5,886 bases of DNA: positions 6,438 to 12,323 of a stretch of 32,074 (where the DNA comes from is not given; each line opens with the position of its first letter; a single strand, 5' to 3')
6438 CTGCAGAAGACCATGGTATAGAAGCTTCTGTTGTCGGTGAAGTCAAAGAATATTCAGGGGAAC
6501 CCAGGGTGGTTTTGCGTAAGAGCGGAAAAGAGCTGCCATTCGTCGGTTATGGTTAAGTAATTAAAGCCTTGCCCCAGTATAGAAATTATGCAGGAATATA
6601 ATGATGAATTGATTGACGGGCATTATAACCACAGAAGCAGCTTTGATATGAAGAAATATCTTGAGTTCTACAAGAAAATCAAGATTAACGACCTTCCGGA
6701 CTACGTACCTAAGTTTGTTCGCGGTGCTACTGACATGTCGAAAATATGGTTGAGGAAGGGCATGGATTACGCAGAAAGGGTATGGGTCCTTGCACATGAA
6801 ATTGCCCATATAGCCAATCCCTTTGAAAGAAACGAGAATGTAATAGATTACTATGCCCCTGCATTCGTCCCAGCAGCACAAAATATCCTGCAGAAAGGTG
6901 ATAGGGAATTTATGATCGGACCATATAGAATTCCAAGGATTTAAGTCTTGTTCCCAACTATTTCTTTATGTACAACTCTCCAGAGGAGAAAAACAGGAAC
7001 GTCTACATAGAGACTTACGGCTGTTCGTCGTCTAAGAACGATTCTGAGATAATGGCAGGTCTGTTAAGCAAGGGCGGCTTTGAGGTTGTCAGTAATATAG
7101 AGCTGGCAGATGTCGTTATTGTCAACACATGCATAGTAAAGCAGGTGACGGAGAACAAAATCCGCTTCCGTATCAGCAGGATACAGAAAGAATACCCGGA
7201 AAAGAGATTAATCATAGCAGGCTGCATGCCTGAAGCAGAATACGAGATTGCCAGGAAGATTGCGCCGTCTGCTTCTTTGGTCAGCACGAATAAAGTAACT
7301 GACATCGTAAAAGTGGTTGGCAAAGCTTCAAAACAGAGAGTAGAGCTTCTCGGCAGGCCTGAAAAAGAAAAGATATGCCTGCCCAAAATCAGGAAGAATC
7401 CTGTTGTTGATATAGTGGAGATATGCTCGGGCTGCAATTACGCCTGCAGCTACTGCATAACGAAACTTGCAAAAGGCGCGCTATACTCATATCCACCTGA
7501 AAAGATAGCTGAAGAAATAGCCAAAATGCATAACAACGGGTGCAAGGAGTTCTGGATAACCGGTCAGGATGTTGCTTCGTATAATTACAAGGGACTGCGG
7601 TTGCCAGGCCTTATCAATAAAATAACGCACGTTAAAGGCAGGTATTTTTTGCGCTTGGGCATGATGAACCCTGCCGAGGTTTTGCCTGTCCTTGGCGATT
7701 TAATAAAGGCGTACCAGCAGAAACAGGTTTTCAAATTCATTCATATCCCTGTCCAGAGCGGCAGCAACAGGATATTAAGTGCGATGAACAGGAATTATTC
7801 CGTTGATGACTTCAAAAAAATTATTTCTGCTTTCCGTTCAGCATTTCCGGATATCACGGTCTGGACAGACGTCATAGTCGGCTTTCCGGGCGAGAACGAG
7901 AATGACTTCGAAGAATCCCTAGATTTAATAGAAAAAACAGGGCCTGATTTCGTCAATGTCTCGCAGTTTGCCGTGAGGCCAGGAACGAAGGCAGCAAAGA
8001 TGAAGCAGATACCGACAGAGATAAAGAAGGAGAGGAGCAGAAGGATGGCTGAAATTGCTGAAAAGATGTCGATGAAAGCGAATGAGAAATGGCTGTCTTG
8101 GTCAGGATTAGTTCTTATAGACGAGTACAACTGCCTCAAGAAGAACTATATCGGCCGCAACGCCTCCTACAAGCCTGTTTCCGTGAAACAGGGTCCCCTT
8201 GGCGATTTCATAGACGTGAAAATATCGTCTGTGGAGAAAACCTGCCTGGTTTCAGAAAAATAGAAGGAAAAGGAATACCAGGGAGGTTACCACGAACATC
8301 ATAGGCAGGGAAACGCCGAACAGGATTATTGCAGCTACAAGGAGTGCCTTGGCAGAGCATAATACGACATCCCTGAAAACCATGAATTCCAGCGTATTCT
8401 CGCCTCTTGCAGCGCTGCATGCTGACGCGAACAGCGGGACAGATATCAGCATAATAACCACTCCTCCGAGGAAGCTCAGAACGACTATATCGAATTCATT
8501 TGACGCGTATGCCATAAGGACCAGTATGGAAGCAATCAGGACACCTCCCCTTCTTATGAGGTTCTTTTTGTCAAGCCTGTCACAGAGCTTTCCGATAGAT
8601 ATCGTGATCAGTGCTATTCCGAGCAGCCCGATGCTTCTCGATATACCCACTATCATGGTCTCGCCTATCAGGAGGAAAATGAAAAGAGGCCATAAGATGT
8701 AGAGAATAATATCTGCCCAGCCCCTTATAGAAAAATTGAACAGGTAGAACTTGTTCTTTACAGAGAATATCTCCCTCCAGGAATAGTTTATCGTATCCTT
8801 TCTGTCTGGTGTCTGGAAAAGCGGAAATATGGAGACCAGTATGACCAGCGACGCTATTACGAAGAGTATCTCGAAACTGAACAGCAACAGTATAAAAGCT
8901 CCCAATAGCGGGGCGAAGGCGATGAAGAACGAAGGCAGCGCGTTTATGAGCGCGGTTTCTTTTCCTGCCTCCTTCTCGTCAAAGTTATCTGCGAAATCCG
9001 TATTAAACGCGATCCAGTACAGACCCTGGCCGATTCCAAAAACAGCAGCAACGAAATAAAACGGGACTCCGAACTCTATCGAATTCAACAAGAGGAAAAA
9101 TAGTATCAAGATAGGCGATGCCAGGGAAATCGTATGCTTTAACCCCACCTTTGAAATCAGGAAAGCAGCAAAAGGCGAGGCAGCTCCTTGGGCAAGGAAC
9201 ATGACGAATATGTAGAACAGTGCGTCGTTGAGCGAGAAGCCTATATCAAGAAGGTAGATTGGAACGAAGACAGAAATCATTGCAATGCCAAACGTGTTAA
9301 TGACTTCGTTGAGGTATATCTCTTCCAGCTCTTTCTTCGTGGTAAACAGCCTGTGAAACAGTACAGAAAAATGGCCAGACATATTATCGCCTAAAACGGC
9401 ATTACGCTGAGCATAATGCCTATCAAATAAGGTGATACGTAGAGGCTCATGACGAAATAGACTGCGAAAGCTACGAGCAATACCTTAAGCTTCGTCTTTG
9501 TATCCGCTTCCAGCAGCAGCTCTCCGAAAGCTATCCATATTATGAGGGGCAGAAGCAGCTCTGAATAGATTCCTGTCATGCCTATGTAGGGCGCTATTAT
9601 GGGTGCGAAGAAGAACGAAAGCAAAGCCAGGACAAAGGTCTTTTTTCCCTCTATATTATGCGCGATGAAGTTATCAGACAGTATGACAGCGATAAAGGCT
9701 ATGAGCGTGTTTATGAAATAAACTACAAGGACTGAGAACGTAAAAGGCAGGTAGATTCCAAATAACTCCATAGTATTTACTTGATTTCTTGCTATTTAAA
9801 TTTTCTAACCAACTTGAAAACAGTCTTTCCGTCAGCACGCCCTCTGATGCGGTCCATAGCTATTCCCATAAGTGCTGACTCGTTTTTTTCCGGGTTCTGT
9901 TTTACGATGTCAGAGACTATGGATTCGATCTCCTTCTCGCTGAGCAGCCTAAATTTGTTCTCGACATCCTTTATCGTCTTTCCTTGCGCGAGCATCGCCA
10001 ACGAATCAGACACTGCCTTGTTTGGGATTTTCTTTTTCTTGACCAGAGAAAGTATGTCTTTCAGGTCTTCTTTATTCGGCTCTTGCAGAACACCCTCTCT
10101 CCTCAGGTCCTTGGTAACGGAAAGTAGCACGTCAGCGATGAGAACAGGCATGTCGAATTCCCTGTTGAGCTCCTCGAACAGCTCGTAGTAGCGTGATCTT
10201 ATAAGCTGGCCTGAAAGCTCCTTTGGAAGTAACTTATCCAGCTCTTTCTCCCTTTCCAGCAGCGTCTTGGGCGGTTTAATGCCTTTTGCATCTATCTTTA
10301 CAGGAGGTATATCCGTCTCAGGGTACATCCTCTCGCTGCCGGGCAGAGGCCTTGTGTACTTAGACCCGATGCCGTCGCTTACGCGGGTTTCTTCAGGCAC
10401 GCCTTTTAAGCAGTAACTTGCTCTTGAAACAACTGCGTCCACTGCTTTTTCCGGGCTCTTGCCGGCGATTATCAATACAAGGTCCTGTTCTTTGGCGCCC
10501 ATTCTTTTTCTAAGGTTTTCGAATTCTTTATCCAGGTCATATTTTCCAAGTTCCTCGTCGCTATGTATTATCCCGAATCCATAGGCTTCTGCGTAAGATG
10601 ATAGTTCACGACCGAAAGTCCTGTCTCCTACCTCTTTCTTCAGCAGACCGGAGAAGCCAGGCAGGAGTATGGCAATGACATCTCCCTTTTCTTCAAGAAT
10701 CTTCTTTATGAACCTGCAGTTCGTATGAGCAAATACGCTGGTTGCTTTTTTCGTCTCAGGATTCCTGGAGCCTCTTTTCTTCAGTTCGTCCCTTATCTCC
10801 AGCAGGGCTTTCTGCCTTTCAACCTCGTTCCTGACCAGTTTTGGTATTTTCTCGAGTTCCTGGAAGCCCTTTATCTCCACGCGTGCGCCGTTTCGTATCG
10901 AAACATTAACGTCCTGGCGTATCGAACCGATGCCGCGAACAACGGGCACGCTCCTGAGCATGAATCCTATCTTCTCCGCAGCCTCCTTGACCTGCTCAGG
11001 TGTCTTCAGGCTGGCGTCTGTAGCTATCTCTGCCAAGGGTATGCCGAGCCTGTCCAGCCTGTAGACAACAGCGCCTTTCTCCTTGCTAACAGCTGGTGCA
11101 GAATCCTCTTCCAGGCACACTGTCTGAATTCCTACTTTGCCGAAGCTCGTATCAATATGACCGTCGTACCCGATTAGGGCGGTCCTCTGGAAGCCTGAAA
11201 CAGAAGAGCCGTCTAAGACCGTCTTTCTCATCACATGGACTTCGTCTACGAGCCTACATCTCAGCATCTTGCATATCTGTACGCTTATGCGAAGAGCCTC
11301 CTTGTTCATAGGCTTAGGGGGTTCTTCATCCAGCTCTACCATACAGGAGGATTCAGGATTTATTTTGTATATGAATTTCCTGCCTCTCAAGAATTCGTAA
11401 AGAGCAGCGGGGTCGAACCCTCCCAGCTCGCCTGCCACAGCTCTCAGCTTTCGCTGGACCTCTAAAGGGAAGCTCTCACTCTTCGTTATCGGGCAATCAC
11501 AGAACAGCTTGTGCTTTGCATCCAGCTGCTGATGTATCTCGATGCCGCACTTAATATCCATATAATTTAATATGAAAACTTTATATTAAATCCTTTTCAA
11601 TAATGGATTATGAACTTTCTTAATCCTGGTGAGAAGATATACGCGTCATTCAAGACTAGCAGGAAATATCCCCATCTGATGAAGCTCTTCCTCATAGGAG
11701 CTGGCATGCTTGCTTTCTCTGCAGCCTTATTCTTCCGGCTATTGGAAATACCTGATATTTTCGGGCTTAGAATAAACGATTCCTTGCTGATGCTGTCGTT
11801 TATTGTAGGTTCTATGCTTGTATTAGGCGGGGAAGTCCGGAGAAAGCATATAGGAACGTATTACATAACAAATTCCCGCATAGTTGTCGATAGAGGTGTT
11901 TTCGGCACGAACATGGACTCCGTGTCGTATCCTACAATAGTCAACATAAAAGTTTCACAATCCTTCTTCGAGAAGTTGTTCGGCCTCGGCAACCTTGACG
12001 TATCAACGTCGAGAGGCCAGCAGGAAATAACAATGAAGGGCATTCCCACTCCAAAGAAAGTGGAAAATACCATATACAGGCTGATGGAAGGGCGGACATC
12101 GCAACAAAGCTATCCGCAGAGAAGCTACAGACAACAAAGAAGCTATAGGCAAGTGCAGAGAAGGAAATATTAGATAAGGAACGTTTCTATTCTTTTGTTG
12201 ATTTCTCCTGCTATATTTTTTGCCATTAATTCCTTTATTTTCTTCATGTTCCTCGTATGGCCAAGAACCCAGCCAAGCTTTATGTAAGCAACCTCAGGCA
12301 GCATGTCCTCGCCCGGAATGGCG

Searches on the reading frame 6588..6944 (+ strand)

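Call 29: search_protein_families(library=pfam, max_evalue=0.001, proteins=[window:6588-6944:+])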
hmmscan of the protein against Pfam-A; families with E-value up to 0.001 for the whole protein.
window:6588-6944:+ (118 aa): 0 families

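Call 83: search_protein_families(library=pfam, max_evalue=1, proteins=[window:6588-6944:+])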
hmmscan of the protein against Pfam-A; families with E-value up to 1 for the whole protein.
window:6588-6944:+ (118 aa): 2 families
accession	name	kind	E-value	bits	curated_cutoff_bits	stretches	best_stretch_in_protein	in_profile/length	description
PF01435.24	Peptidase_M48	-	0.051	13.8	20.3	1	59-77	60-78/186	Peptidase family M48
PF06114.19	Peptidase_M78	-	0.15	12.3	22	1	50-76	28-54/123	IrrE N-terminal-like domain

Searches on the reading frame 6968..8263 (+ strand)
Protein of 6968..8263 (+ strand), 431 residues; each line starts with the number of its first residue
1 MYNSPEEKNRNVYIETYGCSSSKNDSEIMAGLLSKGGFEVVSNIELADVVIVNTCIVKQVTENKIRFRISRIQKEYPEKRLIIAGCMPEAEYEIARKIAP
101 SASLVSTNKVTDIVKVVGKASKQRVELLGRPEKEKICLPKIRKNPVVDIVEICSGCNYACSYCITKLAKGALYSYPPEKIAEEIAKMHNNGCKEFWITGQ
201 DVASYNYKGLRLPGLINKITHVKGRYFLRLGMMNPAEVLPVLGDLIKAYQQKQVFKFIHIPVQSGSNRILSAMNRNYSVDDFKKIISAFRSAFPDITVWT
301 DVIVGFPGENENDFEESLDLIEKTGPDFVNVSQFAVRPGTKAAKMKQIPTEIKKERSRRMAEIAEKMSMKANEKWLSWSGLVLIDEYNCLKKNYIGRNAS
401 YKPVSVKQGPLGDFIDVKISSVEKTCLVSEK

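Call 29: search_protein_families(library=pfam, max_evalue=0.001, proteins=[window:6968-8263:+])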
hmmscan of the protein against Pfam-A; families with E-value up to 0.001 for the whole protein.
window:6968-8263:+ (431 aa): 2 families
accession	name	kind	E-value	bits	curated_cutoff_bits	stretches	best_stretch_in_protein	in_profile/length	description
PF04055.27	Radical_SAM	-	4e-26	92.6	29.5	1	151-321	2-166/166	Radical SAM superfamily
PF00919.26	UPF0004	-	2e-24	85.9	27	1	12-104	2-95/98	Uncharacterized protein family UPF0004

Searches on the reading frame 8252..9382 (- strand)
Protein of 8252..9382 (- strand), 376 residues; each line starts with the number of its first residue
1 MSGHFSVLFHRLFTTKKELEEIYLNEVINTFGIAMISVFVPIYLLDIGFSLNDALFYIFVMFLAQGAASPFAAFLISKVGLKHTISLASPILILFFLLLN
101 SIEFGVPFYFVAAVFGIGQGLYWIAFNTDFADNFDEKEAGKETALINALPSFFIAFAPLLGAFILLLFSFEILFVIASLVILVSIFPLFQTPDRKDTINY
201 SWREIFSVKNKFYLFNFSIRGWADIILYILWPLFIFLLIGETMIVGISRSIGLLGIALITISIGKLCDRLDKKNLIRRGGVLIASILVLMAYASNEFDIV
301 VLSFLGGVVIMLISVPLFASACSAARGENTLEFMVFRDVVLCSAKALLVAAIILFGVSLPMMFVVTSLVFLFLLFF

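Call 29: search_protein_families(library=pfam, max_evalue=0.001, proteins=[window:8252-9382:-])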
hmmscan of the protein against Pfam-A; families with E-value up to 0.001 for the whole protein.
window:8252-9382:- (376 aa): 1 family
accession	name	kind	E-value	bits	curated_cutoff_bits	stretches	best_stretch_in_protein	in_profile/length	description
PF07690.21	MFS_1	-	1.7e-23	83.6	33.4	1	24-325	3-323/347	Major Facilitator Superfamily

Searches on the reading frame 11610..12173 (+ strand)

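Call 5: search_protein_families(library=pfam, max_evalue=0.01, proteins=[window:11610-12173:+])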
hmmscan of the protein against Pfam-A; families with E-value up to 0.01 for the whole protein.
window:11610-12173:+ (187 aa): 2 families
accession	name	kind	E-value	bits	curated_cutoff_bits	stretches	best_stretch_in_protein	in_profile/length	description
PF03703.20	bPH_2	-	3.1e-14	53.4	22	1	82-155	5-78/78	Bacterial PH domain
PF14470.12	bPH_3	-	0.0062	17.4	23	0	79-147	20-82/95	Bacterial PH domain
